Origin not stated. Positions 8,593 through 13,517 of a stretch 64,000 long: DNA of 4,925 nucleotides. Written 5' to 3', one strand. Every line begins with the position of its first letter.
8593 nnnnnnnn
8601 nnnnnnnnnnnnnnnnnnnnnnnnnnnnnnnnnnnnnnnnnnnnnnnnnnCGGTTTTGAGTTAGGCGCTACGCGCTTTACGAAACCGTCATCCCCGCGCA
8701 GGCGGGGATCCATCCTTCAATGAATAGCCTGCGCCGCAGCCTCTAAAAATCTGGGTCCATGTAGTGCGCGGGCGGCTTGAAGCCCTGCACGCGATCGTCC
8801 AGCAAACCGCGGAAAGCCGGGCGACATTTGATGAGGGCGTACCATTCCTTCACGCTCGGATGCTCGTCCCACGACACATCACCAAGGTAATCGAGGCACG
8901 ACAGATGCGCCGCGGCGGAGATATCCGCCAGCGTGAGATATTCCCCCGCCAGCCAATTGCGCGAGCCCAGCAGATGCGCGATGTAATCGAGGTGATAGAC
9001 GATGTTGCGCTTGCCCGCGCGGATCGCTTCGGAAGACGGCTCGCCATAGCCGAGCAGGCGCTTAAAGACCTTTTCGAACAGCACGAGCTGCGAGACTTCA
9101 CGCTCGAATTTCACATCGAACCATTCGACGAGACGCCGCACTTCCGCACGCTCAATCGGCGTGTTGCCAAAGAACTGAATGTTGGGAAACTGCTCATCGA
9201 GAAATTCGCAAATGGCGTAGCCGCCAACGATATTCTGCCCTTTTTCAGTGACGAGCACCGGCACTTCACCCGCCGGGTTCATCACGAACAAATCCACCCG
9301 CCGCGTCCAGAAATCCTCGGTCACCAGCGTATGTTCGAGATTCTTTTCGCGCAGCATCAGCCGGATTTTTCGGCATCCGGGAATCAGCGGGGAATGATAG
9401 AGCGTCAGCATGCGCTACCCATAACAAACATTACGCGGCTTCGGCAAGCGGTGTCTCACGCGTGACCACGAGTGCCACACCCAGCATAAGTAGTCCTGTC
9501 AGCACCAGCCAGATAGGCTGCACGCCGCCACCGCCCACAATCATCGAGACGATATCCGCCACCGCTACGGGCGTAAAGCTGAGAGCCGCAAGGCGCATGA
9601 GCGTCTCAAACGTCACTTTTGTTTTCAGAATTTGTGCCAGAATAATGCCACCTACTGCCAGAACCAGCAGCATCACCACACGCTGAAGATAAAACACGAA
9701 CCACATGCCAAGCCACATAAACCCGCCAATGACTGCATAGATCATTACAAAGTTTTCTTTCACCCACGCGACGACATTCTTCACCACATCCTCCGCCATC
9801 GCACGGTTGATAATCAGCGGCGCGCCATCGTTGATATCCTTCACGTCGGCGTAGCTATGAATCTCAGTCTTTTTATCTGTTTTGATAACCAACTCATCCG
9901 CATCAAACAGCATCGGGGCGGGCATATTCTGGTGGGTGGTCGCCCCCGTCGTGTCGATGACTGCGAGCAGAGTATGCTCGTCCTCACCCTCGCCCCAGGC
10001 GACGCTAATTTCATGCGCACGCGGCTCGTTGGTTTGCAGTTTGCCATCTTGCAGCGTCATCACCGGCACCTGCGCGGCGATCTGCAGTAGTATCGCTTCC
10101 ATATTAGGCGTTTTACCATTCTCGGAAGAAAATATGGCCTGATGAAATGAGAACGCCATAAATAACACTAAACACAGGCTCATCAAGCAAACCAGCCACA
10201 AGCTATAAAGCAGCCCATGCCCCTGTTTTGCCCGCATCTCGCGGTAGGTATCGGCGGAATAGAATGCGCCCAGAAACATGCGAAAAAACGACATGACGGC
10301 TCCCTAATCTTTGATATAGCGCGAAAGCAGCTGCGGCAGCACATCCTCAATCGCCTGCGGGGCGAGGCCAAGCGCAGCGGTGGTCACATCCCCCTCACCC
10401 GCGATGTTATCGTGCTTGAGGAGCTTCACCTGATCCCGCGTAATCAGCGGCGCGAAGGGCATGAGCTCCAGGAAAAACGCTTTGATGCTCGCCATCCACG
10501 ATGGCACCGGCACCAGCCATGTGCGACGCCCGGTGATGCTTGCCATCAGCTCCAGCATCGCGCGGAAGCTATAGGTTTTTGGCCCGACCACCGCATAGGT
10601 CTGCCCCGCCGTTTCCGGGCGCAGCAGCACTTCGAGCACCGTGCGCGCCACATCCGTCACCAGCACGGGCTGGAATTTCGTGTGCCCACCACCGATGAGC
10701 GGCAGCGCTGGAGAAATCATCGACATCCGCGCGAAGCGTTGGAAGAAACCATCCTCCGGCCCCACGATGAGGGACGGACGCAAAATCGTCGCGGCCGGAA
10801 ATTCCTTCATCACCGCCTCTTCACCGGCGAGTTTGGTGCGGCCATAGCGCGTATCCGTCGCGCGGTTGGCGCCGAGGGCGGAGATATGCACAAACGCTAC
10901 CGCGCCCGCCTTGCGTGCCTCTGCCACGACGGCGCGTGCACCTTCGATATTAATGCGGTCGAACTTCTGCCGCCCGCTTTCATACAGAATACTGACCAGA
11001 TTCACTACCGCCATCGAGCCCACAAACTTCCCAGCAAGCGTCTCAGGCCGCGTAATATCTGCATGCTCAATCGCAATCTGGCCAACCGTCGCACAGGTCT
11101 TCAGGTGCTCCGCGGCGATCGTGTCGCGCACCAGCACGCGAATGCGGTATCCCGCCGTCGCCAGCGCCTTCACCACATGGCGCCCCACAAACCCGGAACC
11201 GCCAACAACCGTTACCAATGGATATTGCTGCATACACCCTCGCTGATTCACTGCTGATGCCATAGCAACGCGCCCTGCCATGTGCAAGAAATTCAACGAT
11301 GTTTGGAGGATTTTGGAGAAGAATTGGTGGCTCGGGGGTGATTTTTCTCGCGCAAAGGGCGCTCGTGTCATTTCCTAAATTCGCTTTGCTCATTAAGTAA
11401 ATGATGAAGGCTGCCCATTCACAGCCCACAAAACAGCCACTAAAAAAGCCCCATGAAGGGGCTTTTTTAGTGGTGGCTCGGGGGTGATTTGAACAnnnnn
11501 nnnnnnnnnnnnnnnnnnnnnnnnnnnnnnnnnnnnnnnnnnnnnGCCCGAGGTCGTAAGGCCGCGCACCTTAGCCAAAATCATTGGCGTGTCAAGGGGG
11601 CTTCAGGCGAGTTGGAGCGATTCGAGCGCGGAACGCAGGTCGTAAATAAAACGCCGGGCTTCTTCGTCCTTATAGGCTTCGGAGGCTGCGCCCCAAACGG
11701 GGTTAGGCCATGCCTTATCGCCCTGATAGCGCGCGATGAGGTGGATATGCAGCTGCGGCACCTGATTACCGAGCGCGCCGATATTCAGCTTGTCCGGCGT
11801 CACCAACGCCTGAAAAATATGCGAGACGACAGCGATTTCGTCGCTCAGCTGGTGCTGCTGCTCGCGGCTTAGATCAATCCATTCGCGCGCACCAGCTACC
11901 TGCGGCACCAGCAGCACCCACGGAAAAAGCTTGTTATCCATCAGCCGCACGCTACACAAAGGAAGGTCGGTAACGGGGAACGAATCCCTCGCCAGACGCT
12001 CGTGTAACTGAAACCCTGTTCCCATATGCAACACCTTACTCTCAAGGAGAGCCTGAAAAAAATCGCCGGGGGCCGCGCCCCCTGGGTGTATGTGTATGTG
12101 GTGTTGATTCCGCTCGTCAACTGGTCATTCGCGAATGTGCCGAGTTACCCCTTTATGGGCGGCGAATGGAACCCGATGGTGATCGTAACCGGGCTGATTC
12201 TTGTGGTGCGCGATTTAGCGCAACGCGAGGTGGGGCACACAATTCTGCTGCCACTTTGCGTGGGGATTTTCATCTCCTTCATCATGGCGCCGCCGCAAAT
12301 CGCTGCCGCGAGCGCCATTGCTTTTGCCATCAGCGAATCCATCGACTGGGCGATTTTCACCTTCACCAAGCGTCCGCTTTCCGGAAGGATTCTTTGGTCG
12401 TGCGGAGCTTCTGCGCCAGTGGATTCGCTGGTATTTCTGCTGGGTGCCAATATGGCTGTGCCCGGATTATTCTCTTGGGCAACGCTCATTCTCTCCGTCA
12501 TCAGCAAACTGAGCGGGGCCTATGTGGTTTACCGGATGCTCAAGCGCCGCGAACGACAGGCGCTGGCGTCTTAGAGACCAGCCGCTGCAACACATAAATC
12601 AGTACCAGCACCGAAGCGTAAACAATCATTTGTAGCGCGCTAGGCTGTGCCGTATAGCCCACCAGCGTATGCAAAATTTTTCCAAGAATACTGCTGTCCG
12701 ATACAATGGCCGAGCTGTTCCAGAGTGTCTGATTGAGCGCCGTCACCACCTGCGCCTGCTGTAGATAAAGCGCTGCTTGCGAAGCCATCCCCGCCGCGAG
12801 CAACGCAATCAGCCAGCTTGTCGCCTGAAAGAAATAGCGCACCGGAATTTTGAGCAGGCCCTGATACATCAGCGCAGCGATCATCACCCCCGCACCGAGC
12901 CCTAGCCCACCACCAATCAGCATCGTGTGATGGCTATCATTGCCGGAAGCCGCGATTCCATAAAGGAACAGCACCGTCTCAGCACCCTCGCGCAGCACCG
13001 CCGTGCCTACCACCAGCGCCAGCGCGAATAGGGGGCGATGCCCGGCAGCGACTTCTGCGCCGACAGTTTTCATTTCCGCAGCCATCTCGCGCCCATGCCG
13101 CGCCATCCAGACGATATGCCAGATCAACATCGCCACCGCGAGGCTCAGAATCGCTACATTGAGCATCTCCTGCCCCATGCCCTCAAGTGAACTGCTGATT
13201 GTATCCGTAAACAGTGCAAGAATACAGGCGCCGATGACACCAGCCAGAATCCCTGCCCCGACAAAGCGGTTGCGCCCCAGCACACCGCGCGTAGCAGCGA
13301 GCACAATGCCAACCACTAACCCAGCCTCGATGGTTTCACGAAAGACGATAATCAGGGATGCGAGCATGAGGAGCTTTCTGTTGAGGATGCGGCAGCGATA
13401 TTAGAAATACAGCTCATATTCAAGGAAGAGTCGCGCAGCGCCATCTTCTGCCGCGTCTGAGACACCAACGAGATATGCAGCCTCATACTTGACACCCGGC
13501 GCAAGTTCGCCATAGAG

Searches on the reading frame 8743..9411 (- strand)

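Call 11: search_protein_families(library=ncbifam, proteins=[window:8743-9411:-], max_evalue=0.001)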
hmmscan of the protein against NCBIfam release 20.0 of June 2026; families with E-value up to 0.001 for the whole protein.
window:8743-9411:- (222 aa): 6 families
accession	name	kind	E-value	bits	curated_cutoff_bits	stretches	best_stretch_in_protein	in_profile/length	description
NF050814.1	FtsZBindFzlA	equivalog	1.9e-82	276.4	300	1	3-222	6-228/228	FtsZ-binding protein FzlA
NF007682.0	PRK10357.1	equivalog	1.2e-11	44.6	181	1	5-175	7-167/202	glutathione S-transferase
NF007831.0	PRK10542.1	equivalog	1.7e-10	40.8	198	1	18-201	16-192/201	glutathione transferase GstA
TIGR01262.1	maiA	equivalog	3.4e-10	39.9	171.05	1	37-200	39-199/211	maleylacetoacetate isomerase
NF007016.1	PRK09481.1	equivalog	9.6e-07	28.4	314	1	3-189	12-185/209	stringent starvation protein SspA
NF010579.0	PRK13972.1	equivalog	2.6e-05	23.8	332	1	1-200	1-199/215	GSH-dependent disulfide bond oxidoreductase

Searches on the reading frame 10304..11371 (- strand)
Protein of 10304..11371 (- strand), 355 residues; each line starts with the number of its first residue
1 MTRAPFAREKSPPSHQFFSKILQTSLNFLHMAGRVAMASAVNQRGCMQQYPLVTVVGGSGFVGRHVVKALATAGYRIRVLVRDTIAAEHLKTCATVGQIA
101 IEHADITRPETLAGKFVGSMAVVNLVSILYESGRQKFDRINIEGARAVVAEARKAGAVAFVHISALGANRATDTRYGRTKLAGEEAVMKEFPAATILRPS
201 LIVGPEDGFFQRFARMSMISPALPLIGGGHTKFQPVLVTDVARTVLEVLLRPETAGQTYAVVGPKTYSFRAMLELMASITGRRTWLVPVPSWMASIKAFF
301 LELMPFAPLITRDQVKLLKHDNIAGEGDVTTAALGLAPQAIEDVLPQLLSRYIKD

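Call 11: search_protein_families(library=ncbifam, proteins=[window:10304-11371:-], max_evalue=0.001)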
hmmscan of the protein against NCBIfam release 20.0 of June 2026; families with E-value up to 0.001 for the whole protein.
window:10304-11371:- (355 aa): 16 families
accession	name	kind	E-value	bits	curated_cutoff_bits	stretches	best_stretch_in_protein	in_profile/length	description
TIGR03466.1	HpnA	hypoth_equivalog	2.8e-21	75.7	367.65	1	53-345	3-314/327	hopanoid-associated sugar epimerase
NF005539.0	PRK07201.1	equivalog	4.9e-12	45.4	549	1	55-281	5-267/657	SDR family oxidoreductase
TIGR01777.1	yfcH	hypoth_equivalog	9.4e-12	45.1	207.35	1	53-295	1-255/292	TIGR01777 family oxidoreductase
NF050030.1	thlkprotThyD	equivalog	2.5e-09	36.7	400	1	53-128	3-78/305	thylakoid membrane protein ThyD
NF042422.1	oxyalk_red_OleD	equivalog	2.8e-09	36.8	580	1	53-274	3-244/329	2-alkyl-3-oxoalkanoate reductase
NF052578.1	StrlDmthSdmBMthl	equivalog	1e-08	35.3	600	1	55-293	5-259/328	sterol demethylase protein SdmB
TIGR01214.1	rmlD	equivalog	1e-08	34.6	224.05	1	175-285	123-231/285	dTDP-4-dehydrorhamnose reductase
TIGR01746.1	Thioester-redct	subfamily_domain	5.6e-08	32.4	213.35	1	171-296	161-296/371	thioester reductase domain-containing protein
TIGR04180.1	EDH_00030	hypoth_equivalog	4.8e-06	25.8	475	1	53-165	1-121/297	NAD-dependent 4,6-dehydratase LegB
NF042423.1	oxyalk_red_Shew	equivalog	2.1e-05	23.7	580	0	51-165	9-118/331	2-alkyl-3-oxoalkanoate reductase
TIGR01179.1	galE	equivalog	7.7e-05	21.7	262.3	1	53-116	2-66/332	UDP-glucose 4-epimerase GalE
TIGR01181.1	dTDP_gluc_dehyt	equivalog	9.9e-05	21.6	365.1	0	54-178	3-131/321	dTDP-glucose 4,6-dehydratase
NF041293.1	G6PDh_Azf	equivalog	0.00022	20.7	400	1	53-174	5-124/252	NAD-dependent glucose-6-phosphate dehydrogenase Azf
TIGR03649.1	ergot_EASG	subfamily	0.00023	20.8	256.4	1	53-284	2-219/287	ergot alkaloid biosynthesis protein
NF058621.1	DiazavRedAvaA7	equivalog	0.00055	19.7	400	1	53-164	3-113/304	3-diazoavenalumate denitrifying reductase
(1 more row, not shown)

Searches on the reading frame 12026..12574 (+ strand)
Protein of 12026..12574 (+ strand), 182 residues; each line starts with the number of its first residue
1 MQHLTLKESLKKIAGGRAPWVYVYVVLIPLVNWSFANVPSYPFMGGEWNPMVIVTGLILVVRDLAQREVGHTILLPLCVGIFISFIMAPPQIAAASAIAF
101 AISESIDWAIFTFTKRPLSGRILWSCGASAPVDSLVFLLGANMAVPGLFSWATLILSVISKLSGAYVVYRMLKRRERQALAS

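Call 11: search_protein_families(library=ncbifam, proteins=[window:12026-12574:+], max_evalue=0.001)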
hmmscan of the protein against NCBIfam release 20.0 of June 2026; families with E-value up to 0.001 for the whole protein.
window:12026-12574:+ (182 aa): 1 family
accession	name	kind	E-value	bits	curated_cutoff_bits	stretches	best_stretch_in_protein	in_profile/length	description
TIGR00697.1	TIGR00697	equivalog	6.5e-05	22.8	50.95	1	86-141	98-158/201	queuosine precursor transporter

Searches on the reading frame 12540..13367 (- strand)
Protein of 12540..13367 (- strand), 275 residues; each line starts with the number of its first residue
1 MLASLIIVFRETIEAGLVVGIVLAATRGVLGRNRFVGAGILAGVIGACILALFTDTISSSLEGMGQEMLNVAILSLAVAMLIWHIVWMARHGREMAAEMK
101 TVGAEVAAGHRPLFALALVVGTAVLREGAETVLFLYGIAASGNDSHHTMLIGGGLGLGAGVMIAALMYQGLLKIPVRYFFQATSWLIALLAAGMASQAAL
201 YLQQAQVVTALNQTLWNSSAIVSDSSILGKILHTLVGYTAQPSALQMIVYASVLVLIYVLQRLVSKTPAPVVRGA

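Call 12: search_protein_families(library=ncbifam, proteins=[window:12540-13367:-], max_evalue=0.001)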
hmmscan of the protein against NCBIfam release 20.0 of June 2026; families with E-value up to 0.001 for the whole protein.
window:12540-13367:- (275 aa): 2 families
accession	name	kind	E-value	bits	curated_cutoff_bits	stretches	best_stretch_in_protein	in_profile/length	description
NF041756.1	EfeU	equivalog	1.3e-43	149.5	255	1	6-259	2-254/257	iron uptake transporter permease EfeU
TIGR00145.1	TIGR00145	subfamily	4.6e-37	128.1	303.8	1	1-258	4-269/282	EfeU/Ftr1 family ferrous iron transporter subunit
